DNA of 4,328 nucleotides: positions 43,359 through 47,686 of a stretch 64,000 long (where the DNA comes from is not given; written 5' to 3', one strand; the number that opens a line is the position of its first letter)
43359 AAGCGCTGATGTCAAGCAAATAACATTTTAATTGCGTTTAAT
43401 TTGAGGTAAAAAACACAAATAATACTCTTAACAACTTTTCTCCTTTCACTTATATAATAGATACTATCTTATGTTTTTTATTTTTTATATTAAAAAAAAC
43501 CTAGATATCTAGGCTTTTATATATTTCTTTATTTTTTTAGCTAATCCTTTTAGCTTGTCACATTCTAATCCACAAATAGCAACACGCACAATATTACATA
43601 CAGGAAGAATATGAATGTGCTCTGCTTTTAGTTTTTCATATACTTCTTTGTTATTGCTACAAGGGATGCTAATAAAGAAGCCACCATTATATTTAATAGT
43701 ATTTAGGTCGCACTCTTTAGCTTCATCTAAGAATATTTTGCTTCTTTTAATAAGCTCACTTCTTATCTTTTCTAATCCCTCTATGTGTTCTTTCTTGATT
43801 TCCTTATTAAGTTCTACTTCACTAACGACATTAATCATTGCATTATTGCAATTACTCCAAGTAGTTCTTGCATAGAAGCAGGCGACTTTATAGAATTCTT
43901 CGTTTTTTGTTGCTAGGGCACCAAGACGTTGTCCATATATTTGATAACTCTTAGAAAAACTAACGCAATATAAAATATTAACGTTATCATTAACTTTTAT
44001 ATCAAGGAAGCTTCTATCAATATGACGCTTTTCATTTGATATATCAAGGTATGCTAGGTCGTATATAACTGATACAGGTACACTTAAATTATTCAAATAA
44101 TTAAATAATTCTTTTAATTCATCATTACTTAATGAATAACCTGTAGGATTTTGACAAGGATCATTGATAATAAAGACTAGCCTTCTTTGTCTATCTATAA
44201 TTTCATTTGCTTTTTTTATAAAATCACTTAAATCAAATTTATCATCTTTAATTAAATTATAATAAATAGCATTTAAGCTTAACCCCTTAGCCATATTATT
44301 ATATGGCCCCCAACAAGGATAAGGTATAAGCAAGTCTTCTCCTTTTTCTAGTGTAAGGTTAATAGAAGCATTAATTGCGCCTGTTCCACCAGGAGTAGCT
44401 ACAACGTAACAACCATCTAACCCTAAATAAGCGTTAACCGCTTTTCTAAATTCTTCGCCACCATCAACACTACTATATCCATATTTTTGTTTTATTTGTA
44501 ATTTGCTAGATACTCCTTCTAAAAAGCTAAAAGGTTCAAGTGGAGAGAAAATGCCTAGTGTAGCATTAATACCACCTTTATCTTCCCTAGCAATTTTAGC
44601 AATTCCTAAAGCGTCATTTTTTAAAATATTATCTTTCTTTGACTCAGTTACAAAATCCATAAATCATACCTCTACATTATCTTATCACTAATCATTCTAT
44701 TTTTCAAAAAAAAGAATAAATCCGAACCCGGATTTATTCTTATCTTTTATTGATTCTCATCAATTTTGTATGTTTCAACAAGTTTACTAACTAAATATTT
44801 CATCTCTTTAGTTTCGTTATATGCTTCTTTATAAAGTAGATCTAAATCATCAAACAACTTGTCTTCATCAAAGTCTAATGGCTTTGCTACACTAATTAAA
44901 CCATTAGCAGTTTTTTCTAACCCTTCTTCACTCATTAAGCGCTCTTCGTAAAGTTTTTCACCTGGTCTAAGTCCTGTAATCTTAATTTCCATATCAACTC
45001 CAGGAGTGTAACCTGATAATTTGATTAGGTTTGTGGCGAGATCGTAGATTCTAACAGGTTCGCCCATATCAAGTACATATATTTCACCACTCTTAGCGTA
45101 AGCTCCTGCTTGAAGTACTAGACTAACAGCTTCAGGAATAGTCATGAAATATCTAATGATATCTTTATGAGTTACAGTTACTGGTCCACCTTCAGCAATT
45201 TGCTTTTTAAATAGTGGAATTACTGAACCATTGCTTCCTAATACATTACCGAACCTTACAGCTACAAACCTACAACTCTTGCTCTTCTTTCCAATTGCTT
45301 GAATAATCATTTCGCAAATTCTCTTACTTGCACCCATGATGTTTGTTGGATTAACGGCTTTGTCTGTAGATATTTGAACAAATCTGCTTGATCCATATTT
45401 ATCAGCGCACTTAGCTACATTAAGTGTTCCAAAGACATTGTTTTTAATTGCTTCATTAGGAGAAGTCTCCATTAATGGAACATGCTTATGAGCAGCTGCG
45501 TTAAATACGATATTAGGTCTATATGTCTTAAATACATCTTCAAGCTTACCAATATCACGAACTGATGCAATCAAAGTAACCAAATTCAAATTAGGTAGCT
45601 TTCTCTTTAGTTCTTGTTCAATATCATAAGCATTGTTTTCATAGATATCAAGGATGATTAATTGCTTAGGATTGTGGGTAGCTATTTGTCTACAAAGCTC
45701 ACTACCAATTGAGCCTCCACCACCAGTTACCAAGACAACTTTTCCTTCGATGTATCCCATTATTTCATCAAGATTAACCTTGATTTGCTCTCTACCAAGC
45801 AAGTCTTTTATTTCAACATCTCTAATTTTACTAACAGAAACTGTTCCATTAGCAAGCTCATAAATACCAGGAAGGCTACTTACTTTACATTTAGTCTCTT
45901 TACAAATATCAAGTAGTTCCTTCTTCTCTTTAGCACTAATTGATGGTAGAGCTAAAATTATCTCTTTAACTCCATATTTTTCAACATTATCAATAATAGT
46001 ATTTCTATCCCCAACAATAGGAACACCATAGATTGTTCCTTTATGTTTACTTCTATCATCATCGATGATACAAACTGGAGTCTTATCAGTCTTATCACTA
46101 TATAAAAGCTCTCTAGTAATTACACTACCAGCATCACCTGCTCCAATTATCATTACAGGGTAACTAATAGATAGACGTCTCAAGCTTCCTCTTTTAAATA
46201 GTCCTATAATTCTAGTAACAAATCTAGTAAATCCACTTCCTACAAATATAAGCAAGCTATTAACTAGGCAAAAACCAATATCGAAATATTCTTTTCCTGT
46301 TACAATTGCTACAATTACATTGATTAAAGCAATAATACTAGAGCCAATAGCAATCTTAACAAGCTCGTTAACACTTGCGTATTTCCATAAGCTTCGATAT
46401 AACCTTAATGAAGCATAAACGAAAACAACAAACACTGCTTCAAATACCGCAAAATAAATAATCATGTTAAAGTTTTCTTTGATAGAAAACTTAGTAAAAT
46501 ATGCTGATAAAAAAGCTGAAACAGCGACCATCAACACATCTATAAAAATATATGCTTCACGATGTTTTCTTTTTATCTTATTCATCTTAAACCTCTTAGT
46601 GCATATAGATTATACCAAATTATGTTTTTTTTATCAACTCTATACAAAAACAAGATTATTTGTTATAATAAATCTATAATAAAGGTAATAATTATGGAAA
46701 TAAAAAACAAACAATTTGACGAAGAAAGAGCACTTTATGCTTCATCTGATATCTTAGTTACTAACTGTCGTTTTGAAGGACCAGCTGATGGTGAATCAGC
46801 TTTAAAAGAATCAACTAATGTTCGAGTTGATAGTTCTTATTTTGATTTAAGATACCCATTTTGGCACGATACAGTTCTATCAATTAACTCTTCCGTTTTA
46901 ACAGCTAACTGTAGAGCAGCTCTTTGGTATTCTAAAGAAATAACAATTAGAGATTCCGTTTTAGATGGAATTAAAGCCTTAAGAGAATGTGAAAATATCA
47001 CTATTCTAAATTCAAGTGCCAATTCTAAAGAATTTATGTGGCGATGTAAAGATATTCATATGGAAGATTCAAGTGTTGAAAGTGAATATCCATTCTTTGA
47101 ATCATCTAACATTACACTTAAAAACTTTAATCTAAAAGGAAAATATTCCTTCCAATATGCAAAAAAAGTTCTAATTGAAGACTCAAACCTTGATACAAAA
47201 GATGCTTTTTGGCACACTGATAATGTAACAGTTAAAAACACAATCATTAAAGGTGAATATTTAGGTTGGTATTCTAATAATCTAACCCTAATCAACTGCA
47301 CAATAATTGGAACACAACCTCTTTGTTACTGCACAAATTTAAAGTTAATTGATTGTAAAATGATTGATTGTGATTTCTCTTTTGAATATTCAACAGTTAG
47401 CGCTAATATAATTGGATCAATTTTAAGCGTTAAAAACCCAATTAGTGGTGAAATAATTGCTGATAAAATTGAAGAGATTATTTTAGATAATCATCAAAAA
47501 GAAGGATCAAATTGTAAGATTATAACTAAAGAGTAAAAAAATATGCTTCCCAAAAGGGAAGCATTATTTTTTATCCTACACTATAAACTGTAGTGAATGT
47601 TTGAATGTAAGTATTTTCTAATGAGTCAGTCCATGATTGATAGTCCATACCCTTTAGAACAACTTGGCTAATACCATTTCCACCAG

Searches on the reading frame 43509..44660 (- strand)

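Call 14: search_protein_families(library=pfam, proteins=[window:43509-44660:-], max_evalue=0.001)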
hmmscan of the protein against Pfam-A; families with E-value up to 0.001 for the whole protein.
window:43509-44660:- (383 aa): 1 family
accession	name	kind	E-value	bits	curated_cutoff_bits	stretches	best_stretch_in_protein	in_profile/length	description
PF00155.27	Aminotran_1_2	-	1.7e-34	120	19.7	1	61-377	37-361/361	Aminotransferase class I and II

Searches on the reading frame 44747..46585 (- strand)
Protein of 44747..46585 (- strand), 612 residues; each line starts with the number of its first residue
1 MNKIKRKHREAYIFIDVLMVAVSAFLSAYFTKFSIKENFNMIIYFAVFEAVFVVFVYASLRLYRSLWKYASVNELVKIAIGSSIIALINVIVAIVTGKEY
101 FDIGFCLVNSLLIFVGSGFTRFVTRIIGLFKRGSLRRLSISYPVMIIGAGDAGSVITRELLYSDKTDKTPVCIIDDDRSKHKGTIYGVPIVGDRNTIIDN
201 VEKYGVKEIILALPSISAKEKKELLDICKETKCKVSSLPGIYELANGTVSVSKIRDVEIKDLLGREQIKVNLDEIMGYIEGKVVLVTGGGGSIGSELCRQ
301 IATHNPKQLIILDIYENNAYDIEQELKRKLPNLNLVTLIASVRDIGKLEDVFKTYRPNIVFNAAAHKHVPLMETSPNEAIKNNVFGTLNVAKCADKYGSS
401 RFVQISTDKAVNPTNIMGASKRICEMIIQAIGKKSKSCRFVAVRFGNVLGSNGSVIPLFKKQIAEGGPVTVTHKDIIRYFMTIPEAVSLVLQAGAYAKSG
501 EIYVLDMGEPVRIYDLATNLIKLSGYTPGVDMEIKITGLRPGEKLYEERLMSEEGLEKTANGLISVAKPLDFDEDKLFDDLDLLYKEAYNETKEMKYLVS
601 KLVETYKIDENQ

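Call 14: search_protein_families(library=pfam, proteins=[window:44747-46585:-], max_evalue=0.001)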
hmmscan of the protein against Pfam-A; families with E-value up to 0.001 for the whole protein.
window:44747-46585:- (612 aa): 10 families
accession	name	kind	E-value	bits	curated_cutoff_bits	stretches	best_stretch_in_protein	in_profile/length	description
PF02719.21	Polysacc_synt_2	-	2.2e-119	398.4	20.2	1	284-567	1-291/293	Polysaccharide biosynthesis protein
PF01370.27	Epimerase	-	7.9e-26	91.4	20.9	1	284-504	1-238/240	NAD dependent epimerase/dehydratase family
PF16363.11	GDP_Man_Dehyd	-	1.8e-16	61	27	1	285-409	1-131/332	GDP-mannose 4,6 dehydratase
PF04321.23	RmlD_sub_bind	-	1.8e-14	53.9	27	1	284-472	3-176/287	RmlD substrate binding domain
PF13727.12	CoA_binding_3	-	2.5e-13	50.8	25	1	112-239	49-175/175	CoA-binding domain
PF01073.25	3Beta_HSD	-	2.2e-08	33.9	22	1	285-413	1-122/280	3-beta hydroxysteroid dehydrogenase/isomerase family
PF00106.31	adh_short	-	1.6e-06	28.2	26.6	1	282-432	1-164/195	short chain dehydrogenase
PF03435.24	Sacchrp_dh_NADP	-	3.1e-05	24.7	25.1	0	144-182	1-37/129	Saccharopine dehydrogenase NADP binding domain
PF07993.18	NAD_binding_4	-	0.00015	21.4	20.1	0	357-421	89-150/258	Male sterility protein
PF02254.24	TrkA_N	-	0.00031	21.5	23.8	0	144-181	1-34/116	TrkA-N domain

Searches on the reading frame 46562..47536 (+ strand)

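Call 14: search_protein_families(library=pfam, proteins=[window:46562-47536:+], max_evalue=0.001)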
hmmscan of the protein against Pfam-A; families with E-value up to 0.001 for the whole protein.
window:46562-47536:+ (324 aa): 1 family
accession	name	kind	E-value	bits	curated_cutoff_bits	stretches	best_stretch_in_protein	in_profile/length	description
PF12541.14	DUF3737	-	1.5e-115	385.6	23.9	1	46-321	2-275/275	Protein of unknown function (DUF3737)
